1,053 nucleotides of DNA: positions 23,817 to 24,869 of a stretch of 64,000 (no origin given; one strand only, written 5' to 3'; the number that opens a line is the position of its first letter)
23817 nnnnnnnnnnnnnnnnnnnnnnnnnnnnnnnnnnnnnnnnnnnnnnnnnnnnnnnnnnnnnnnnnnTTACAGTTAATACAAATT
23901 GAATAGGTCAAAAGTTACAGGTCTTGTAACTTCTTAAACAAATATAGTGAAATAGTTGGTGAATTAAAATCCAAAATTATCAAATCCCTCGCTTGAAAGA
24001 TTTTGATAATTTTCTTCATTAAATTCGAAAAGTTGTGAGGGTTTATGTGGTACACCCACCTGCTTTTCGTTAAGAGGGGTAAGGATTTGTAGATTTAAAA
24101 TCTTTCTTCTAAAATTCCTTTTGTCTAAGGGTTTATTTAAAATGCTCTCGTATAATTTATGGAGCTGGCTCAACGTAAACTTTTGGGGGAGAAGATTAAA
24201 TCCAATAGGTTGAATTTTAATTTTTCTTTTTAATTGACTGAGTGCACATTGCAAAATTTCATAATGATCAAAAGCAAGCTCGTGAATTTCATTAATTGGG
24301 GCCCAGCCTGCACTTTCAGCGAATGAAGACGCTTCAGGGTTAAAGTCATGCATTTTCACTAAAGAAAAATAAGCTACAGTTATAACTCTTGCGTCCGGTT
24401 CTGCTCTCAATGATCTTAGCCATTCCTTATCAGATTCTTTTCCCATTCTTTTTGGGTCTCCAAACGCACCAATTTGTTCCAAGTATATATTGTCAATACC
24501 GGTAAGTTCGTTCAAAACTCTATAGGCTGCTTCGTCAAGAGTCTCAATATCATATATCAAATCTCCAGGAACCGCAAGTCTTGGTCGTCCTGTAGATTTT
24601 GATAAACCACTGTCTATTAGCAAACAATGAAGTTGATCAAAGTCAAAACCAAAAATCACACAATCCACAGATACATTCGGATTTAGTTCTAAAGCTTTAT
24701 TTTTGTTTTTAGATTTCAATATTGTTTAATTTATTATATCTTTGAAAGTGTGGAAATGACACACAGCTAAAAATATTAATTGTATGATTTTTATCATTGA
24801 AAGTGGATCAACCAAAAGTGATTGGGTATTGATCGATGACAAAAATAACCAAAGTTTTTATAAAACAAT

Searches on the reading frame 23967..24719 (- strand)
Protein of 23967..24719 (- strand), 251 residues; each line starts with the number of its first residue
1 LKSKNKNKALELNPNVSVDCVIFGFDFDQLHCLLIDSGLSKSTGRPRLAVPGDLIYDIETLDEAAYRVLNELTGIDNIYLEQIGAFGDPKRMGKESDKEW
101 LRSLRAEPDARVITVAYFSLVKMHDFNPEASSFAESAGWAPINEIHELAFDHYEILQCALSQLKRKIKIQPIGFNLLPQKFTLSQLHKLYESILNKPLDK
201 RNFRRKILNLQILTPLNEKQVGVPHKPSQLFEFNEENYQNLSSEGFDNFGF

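Call 26: search_protein_families(library=pfam, proteins=[window:23967-24719:-], max_evalue=0.001)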
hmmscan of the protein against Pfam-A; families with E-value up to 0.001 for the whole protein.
window:23967-24719:- (251 aa): 3 families
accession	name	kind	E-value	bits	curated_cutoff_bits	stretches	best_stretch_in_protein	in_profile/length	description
PF21906.2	NrtR_WHD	-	1.4e-25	89.7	27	1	173-233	1-61/61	NrtR DNA-binding winged helix domain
PF19368.5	AraR_C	-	1.7e-11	44.7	23.8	1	170-242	2-75/82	AraR C-terminal winged HTH domain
PF00293.34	NUDIX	-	7.7e-06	26.4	21.1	1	15-156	3-131/134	NUDIX domain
